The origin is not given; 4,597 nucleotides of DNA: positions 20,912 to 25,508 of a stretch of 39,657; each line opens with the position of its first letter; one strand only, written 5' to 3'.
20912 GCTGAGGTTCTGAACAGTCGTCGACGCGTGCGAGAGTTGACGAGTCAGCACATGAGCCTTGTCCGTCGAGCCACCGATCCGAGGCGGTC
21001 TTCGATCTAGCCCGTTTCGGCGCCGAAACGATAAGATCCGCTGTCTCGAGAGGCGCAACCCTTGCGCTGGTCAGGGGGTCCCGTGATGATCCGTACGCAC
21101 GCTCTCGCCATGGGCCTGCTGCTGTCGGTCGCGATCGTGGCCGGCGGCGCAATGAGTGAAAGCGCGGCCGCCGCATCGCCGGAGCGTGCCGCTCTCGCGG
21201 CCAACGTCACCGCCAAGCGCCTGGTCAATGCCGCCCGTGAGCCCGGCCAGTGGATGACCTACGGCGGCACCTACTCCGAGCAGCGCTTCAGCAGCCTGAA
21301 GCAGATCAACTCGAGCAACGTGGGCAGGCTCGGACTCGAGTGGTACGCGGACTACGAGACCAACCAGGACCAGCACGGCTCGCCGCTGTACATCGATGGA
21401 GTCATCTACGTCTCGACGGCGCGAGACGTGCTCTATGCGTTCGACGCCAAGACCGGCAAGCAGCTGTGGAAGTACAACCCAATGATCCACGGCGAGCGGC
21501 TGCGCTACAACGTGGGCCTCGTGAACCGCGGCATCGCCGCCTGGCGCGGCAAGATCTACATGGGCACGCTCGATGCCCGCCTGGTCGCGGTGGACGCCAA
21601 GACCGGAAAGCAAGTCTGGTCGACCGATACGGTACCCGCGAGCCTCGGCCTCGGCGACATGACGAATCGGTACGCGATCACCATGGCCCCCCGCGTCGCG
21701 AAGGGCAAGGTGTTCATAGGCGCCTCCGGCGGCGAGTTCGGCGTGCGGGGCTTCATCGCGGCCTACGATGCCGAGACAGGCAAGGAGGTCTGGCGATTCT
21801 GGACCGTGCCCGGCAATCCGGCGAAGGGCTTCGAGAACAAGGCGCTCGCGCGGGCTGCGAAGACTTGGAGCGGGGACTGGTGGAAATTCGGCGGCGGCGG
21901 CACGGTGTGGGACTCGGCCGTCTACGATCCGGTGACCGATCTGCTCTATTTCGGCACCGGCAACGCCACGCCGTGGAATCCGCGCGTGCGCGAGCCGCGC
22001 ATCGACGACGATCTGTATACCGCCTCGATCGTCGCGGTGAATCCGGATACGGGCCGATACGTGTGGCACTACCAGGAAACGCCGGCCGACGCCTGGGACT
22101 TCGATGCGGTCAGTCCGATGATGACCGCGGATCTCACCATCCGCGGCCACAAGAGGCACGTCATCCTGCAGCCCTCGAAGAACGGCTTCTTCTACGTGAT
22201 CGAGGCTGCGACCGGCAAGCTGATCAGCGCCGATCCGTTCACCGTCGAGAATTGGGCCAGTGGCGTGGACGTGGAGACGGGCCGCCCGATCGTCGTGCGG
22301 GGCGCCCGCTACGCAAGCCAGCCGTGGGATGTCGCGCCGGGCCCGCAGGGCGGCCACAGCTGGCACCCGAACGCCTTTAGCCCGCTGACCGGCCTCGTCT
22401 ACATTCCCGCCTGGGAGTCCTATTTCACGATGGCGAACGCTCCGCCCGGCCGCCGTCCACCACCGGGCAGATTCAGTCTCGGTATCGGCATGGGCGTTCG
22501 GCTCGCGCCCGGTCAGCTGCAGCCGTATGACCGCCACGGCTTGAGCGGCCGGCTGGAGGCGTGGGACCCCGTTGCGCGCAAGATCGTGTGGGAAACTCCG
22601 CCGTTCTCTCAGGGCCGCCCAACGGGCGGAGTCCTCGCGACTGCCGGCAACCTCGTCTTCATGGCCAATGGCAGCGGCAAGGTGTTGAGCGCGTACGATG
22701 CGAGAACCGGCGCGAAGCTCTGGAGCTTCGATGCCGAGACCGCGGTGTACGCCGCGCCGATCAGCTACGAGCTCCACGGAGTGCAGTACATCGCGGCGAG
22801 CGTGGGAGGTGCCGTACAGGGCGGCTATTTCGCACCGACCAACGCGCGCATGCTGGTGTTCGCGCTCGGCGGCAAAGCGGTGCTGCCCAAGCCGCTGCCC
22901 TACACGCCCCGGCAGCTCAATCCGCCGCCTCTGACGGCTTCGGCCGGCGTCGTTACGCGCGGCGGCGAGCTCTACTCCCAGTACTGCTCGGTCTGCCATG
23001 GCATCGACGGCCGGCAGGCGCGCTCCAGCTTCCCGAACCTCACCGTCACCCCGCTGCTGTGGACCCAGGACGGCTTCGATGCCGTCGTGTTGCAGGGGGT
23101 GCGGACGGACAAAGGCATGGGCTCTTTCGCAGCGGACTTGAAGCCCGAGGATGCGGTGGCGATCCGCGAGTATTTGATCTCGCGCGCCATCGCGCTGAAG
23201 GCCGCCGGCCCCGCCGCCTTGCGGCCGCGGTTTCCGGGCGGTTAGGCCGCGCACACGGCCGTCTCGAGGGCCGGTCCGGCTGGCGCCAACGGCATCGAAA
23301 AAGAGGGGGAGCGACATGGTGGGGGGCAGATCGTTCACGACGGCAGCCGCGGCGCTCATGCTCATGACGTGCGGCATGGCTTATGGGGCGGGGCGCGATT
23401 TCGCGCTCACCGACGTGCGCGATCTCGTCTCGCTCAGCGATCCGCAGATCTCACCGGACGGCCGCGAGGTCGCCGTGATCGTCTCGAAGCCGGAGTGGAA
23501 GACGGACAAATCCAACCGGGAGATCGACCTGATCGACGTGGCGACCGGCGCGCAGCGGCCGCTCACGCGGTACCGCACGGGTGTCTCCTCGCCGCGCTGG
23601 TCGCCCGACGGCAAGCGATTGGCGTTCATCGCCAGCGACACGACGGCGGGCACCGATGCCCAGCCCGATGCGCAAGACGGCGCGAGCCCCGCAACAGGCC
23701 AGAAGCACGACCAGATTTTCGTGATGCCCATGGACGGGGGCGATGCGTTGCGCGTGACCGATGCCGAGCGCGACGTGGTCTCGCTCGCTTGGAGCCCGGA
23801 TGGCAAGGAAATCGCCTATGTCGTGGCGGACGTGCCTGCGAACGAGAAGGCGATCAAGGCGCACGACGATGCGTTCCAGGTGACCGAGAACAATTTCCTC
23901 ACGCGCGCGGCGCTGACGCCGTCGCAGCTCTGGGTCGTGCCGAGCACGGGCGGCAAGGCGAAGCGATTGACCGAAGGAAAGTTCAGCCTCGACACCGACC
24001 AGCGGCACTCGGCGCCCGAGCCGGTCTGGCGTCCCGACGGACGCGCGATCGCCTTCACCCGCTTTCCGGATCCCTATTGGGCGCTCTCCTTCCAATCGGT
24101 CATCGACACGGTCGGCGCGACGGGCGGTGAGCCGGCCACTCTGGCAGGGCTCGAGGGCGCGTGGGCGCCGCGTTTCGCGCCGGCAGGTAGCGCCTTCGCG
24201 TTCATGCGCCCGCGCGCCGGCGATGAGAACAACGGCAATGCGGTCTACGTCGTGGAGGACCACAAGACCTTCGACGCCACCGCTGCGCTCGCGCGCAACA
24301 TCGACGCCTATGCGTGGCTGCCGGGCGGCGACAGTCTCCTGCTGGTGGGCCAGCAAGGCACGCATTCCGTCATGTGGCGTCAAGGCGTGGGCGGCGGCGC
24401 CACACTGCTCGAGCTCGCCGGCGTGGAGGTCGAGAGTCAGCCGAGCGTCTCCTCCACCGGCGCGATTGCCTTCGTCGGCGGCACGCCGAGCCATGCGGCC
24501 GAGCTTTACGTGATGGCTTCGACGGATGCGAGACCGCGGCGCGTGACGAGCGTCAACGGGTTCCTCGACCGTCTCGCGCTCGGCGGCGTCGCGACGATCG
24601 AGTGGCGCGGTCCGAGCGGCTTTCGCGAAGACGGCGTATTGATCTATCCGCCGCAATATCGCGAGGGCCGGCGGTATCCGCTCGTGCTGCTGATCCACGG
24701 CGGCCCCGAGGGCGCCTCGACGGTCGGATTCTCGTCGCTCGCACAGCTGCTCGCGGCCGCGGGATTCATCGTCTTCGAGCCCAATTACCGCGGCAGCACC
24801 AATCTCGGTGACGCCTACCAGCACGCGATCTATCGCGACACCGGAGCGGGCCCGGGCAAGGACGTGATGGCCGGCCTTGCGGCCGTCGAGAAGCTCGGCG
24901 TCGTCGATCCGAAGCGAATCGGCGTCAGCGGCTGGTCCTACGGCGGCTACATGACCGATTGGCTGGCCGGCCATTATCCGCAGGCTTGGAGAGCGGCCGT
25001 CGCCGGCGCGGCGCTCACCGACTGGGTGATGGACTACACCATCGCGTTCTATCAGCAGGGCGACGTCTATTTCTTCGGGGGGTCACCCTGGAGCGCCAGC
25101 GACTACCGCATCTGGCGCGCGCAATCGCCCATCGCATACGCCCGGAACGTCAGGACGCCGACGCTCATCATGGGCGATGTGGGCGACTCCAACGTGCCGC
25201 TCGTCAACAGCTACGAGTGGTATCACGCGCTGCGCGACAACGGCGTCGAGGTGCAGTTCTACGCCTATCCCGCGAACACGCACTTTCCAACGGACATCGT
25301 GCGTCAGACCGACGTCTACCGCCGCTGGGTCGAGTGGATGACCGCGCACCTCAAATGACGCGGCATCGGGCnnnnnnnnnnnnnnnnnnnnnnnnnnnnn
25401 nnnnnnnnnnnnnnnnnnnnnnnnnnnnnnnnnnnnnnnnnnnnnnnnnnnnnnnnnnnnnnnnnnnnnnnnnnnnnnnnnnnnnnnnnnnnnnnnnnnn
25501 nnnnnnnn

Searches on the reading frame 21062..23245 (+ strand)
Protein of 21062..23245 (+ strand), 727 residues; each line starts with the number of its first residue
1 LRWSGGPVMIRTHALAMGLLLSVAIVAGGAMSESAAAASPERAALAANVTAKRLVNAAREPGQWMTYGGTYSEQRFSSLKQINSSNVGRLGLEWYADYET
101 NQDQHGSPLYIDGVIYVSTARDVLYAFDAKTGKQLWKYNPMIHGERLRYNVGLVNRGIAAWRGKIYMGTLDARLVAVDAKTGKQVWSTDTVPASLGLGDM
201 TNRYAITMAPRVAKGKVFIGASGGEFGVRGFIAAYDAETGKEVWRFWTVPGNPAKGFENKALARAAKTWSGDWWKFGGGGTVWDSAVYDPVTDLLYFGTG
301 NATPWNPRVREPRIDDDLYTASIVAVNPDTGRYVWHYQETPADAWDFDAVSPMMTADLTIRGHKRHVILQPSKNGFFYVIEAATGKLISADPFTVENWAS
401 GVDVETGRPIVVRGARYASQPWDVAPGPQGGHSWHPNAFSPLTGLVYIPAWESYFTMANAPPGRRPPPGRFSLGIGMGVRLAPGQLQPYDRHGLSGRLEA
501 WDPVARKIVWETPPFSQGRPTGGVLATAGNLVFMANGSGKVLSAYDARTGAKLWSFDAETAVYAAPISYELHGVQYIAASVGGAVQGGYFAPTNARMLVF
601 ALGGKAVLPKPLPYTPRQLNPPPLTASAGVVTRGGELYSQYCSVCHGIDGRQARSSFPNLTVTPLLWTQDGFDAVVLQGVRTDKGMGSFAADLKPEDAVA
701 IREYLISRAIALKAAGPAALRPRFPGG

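Call 10: search_protein_families(library=pfam, proteins=[window:21062-23245:+])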
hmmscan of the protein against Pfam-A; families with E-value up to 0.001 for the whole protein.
window:21062-23245:+ (727 aa): 5 families
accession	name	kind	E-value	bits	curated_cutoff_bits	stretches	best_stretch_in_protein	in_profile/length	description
PF01011.28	PQQ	-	3.4e-76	257.6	26.7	2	64-388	1-335/595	Glucose/ethanol/alcohol dehydrogenase, beta-propeller domain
PF13360.13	PQQ_2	-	1.6e-27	97.1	27.6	3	101-244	62-193/233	Outer membrane protein assembly factor BamB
PF13570.13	Beta-prop_ACSF4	-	1.1e-12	48.5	133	1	113-190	62-131/329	Beta-alanine-activating enzyme, beta-propeller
PF13442.11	Cytochrome_CBB3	-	2.1e-09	38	27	1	631-705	3-68/68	Cytochrome C oxidase, cbb3-type, subunit III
PF00034.26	Cytochrom_C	-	0.0002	23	21.3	1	632-705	2-86/90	Cytochrome c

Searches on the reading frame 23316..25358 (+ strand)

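Call 10: search_protein_families(library=pfam, proteins=[window:23316-25358:+])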
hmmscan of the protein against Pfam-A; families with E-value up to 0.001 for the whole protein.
window:23316-25358:+ (680 aa): 8 families
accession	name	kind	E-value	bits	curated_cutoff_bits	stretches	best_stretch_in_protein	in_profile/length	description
PF00326.27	Peptidase_S9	-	8.1e-45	153.4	22.6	1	472-680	3-211/213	Prolyl oligopeptidase family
PF07676.18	PD40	-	1.1e-11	44.7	20.9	0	92-105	13-26/38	WD40-like Beta Propeller Repeat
PF02129.25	Peptidase_S15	-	8.8e-08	32.6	23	0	479-575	47-137/262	X-Pro dipeptidyl-peptidase (S15 family)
PF01738.24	DLH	-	9.3e-07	29.1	21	1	466-656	24-186/217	Dienelactone hydrolase family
PF20434.5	BD-FAE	-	1.1e-06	28.7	26.8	0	443-547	3-103/215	BD-FAE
PF25174.1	Beta-prop_THOC3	-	3e-06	26.9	305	0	45-110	96-152/272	THOC3 beta-propeller domain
PF00930.27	DPPIV_N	-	3.9e-06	26.3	22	0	46-106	1-61/354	Dipeptidyl peptidase IV (DPP IV) N-terminal region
PF00561.26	Abhydrolase_1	-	9.8e-06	25.8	25.8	1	455-622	1-157/245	alpha/beta hydrolase fold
